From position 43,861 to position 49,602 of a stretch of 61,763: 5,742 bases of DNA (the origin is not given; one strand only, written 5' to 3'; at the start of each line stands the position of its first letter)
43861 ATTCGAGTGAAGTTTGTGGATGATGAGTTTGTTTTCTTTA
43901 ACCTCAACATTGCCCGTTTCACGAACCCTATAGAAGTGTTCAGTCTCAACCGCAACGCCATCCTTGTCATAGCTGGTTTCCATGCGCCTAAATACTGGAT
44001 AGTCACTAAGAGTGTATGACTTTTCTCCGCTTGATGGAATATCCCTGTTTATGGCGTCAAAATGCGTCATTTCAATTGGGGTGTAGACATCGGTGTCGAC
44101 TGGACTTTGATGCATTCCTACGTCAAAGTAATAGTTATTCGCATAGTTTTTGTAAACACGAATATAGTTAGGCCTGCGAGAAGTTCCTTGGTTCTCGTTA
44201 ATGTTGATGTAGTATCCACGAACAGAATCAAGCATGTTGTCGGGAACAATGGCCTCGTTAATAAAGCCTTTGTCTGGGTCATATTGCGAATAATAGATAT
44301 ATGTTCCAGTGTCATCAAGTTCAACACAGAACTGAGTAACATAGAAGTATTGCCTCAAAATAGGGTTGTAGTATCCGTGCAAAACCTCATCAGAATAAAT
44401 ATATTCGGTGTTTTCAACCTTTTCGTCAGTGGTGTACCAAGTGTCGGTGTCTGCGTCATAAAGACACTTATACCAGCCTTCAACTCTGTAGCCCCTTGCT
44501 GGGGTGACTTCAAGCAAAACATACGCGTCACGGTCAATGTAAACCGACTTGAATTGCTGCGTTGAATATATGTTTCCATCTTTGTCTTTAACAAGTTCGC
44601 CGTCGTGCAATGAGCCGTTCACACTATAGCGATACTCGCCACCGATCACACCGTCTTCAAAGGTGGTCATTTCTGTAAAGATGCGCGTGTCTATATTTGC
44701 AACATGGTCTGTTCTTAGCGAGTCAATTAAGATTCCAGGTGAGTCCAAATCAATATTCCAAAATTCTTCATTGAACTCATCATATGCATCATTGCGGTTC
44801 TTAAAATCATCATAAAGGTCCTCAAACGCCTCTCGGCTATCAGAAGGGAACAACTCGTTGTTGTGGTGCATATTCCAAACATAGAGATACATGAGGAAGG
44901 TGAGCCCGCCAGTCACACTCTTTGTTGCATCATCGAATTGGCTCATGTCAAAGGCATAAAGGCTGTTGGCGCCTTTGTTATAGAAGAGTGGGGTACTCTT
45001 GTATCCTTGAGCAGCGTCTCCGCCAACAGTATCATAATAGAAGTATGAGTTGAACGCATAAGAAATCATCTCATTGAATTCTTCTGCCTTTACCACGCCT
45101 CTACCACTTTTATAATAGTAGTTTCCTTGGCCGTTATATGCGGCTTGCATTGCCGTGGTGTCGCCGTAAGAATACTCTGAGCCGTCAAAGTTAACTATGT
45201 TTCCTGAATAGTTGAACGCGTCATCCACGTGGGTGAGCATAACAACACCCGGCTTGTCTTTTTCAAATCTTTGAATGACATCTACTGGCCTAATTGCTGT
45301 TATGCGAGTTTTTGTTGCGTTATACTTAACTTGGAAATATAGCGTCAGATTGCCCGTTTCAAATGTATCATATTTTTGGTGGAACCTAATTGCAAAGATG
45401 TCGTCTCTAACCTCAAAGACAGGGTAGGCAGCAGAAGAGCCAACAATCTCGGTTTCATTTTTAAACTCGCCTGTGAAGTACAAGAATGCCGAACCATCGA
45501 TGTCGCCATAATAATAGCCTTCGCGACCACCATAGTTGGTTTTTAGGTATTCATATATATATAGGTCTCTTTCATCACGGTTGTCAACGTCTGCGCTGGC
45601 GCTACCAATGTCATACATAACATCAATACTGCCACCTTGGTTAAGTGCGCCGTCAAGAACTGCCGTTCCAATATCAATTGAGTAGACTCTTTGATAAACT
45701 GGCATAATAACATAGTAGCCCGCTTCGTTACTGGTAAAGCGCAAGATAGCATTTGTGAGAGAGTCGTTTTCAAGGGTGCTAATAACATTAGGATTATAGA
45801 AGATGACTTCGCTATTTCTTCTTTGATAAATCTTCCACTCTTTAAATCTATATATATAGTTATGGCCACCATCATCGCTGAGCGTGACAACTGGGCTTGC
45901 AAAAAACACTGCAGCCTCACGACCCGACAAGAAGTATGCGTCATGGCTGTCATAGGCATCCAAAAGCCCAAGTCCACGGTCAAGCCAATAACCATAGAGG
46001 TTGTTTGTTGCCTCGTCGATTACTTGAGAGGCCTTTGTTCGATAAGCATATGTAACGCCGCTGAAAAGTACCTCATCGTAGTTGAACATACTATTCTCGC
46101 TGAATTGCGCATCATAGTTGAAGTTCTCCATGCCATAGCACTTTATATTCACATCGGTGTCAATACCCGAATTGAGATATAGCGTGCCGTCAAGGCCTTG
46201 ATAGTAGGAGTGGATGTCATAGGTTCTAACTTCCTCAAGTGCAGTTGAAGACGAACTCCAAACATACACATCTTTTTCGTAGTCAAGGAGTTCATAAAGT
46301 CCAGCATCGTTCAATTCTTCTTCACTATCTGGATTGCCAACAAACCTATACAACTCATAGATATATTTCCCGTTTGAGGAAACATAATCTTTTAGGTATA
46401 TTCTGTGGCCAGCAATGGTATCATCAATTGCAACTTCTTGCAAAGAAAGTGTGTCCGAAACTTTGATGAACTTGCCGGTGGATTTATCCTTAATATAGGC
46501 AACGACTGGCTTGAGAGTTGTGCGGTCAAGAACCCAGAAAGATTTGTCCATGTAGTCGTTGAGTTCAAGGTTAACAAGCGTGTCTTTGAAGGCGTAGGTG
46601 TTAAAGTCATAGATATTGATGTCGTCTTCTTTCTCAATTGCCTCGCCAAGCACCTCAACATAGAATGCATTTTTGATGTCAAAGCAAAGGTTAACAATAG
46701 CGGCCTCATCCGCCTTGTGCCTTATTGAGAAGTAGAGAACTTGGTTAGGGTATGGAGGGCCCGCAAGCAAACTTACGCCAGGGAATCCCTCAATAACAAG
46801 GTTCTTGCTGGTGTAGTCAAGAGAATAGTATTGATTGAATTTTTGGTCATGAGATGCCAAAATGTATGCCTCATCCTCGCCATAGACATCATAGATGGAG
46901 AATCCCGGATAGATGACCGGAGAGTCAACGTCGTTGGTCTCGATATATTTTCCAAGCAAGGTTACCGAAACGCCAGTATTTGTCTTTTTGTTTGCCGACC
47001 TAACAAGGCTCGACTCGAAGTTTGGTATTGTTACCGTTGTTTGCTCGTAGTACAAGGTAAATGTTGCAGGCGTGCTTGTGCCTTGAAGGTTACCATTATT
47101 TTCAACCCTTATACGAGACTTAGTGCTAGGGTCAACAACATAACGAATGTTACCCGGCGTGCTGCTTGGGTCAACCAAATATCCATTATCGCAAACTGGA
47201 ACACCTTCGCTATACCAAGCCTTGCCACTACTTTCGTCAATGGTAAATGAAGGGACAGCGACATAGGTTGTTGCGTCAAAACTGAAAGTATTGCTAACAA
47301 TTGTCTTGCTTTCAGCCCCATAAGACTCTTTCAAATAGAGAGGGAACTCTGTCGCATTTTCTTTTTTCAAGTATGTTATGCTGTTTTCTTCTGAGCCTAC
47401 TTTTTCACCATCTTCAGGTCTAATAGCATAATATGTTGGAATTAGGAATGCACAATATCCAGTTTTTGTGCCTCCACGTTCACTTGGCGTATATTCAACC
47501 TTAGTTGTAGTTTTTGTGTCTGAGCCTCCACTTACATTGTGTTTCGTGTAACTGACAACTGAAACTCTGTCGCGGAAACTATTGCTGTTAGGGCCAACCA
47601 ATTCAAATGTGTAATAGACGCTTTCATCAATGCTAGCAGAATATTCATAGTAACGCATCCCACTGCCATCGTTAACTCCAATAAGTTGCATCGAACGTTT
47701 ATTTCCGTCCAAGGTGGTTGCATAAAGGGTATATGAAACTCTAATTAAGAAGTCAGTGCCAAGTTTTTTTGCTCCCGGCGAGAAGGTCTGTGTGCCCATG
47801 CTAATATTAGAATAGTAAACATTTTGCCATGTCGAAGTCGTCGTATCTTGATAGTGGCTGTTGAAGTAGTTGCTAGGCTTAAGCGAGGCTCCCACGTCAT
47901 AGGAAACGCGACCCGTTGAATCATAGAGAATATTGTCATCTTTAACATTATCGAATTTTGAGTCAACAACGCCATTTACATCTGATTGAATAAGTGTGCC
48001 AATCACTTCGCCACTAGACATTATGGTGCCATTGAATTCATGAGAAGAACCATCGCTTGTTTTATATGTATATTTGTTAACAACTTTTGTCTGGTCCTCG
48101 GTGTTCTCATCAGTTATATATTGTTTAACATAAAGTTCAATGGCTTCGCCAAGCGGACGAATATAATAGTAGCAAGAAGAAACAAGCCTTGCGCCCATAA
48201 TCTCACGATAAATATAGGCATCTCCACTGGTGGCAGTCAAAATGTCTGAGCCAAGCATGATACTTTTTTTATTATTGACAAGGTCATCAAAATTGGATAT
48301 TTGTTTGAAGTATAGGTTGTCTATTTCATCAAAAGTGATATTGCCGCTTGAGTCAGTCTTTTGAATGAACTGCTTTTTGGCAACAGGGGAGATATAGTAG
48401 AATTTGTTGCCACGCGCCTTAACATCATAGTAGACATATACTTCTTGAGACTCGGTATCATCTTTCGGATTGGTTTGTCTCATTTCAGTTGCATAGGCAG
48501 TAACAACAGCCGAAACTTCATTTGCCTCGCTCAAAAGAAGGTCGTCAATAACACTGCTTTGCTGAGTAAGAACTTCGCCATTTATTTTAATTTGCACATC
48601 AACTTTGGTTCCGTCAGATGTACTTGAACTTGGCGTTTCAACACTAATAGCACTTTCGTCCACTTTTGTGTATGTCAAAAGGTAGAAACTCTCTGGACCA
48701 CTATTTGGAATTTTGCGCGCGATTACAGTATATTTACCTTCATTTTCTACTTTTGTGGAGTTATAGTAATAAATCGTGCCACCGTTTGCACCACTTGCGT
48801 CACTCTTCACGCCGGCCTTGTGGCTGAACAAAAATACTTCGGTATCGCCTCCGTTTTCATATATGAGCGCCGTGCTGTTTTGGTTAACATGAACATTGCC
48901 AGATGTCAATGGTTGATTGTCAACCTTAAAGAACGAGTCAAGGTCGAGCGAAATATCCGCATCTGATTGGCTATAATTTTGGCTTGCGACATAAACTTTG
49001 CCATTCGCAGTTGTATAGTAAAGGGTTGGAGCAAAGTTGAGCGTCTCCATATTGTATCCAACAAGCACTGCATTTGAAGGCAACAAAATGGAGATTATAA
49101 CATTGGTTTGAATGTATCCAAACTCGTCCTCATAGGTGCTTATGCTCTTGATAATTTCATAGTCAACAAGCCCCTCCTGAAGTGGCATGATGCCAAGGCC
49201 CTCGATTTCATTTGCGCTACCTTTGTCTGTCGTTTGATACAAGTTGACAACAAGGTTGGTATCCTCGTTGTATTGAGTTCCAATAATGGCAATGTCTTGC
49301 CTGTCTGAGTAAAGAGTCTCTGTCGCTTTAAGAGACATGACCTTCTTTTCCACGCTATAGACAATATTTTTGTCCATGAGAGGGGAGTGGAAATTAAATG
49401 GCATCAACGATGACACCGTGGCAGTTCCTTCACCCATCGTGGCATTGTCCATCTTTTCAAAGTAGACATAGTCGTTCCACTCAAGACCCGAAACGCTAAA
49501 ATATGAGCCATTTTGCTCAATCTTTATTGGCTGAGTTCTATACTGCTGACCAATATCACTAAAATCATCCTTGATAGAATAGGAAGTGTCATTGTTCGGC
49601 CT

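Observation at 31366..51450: Single uninterrupted 20-kb ORF (6,694 aa) anchored at both ends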

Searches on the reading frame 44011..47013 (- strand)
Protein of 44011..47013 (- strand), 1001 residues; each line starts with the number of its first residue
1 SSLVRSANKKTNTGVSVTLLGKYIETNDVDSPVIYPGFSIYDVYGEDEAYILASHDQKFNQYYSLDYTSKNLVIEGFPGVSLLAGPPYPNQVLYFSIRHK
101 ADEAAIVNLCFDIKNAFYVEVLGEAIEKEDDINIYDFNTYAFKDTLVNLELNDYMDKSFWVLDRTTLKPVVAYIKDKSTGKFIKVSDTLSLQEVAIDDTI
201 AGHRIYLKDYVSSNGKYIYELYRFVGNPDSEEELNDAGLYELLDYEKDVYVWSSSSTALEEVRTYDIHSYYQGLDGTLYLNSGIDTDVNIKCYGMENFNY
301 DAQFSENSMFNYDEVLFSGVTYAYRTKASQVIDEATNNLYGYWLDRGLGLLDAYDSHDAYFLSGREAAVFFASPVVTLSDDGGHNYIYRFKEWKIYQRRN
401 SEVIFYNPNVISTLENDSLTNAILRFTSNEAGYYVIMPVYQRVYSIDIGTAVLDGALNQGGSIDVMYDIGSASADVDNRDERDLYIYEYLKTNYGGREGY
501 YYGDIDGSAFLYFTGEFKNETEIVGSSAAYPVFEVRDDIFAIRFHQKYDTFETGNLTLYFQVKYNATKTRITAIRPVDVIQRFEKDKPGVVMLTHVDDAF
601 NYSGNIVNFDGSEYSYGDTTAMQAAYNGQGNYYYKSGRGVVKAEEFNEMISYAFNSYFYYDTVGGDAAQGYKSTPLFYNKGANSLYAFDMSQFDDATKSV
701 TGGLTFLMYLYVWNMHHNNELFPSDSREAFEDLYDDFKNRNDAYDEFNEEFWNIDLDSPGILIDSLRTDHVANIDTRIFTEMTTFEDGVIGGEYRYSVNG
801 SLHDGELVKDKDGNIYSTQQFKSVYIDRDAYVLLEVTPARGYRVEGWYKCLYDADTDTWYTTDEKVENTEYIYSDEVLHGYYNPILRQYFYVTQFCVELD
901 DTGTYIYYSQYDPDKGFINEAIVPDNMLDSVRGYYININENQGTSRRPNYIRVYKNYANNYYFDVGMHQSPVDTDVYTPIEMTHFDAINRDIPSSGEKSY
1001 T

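Call 105: predict_structure(alignment_id=A6)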
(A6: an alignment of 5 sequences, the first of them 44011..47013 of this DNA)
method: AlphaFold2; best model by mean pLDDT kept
length: 1001 residues; sequences in the alignment: 5
mean_pLDDT: 34.1   pTM: 0.30
mean pLDDT of the five models: 34.1, 31.7, 29.3, 29.1, 27.9
residues with pLDDT >= 90: 0; 70-90: 13; 50-70: 78; < 50: 910
segments of 3 or more residues with pLDDT < 50: 1-223, 228-240, 242-507, 522-527, 543-556, 567-572, 595-600, 607-630, 653-1001
pLDDT, mean of each block of 10 residues (from residue 1): 27 31 32 29 28 33 31 24 28 35 33 30 29 27 27 26 31 38 39 35 39 31 48 42 38 30 25 25 27 30 28 23 25 33 32 27 22 22 25 31 33 33 27 24 22 22 26 28 31 34 42 72 50 66 39 44 53 55 68 46 48 33 40 56 52 42 29 44 44 38 41 41 43 42 36 33 28 25 27 24 28 30 24 23 28 31 31 29 31 28 29 32 31 38 34 32 29 37 40 33 24
secondary structure, 60 per line:
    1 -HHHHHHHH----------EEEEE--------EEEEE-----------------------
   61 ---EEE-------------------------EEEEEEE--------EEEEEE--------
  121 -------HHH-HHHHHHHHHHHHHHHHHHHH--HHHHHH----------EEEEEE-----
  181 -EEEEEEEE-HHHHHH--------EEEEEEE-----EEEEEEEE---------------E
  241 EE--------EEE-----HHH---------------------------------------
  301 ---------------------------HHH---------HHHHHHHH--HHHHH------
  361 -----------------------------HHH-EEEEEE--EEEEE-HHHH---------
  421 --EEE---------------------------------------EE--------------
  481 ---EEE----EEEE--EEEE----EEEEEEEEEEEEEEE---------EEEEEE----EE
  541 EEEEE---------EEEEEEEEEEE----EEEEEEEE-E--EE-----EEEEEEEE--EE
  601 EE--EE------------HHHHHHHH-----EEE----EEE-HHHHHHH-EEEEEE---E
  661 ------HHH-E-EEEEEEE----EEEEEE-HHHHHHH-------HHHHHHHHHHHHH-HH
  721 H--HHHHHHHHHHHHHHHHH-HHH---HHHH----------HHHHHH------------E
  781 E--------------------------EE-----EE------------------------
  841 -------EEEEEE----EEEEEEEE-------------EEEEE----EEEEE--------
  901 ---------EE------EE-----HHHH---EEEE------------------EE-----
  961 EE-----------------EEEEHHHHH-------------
elements in order (helices of 4 or more, strands of 3 or more residues): H2-9 E20-24 E33-37 E64-66 E92-98 E107-112 H132-151 H154-159 E170-175 E182-189 H191-196 E205-211 E217-224 E240-242 E251-253 H340-347 H350-354 E394-399 E402-406 H408-411 E423-425 E484-486 E491-494 E497-500 E505-519 E529-534 E539-545 E555-565 E570-577 E589-596 E599-602 H619-626 E632-634 E639-641 H643-649 E651-656 E673-679 E684-689 H691-697 H705-717 H724-740 H748-751 H762-767 E848-853 E858-865 E879-883 E888-892 H925-928 E932-935 E980-983 H984-988
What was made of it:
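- On Listeria-Bacteroides / InlB B-repeat proteins: The AlphaFold2 model that included module 2295-2362 had a mean pLDDT of 34 (call 105)
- Tried and rejected: AlphaFold2 on residues 1480-2480 with 5 sequences gave pLDDT 34 (call 105).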

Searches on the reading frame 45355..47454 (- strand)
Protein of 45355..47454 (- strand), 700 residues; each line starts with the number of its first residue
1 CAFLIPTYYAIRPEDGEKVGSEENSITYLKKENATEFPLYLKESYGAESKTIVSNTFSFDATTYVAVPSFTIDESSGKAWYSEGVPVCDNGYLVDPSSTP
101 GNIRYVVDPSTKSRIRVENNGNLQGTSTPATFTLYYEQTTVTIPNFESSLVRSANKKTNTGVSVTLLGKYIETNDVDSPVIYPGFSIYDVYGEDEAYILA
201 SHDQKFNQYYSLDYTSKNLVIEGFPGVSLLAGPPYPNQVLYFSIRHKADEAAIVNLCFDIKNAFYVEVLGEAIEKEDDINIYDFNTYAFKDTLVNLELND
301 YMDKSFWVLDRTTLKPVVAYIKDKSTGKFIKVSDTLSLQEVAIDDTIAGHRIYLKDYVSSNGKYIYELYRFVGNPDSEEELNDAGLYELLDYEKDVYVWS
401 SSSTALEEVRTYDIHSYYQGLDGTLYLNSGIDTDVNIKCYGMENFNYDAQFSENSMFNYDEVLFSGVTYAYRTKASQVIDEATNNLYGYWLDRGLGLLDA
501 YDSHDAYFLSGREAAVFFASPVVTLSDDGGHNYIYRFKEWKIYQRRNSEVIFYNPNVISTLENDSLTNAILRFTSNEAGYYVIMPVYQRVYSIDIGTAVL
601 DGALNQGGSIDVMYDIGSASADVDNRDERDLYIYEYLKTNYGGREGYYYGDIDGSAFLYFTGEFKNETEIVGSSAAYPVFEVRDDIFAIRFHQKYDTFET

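Call 117: search_protein_families(library=pfam, proteins=[window:45355-47454:-], max_evalue=1)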
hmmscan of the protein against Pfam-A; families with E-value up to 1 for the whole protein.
window:45355-47454:- (700 aa): 1 family
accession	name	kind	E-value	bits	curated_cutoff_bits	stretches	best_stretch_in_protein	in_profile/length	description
PF12371.14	TMEM131_like_N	-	0.019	15.6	28.8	1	536-586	9-59/84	Transmembrane protein 131-like N-terminal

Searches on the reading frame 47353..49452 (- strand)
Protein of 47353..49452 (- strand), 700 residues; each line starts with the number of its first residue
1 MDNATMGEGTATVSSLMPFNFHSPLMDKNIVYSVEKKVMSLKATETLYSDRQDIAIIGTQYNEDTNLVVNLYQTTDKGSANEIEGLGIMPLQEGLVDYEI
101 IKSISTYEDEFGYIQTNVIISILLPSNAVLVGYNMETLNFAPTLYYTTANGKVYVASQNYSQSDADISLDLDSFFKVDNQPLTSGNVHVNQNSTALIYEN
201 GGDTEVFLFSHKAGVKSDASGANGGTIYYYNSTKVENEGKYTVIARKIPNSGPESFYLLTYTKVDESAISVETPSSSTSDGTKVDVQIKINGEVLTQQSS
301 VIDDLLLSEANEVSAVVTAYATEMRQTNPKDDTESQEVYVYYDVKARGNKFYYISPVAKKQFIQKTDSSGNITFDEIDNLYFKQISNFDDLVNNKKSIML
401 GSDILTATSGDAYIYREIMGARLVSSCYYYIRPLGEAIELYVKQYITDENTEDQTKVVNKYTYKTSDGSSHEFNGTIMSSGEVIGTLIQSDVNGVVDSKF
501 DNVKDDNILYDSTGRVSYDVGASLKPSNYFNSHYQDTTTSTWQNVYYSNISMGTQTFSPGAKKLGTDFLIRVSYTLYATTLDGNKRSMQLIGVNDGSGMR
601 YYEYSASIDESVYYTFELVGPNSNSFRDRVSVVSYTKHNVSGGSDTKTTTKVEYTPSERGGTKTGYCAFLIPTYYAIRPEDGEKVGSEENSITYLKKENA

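Call 117: search_protein_families(library=pfam, proteins=[window:47353-49452:-], max_evalue=1)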
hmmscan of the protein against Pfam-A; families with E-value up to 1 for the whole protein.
window:47353-49452:- (700 aa): 1 family
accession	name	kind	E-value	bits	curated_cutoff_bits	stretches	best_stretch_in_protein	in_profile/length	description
PF23801.1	DUF7177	-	0.084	13.6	27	1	511-548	24-61/83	Family of unknown function (DUF7177)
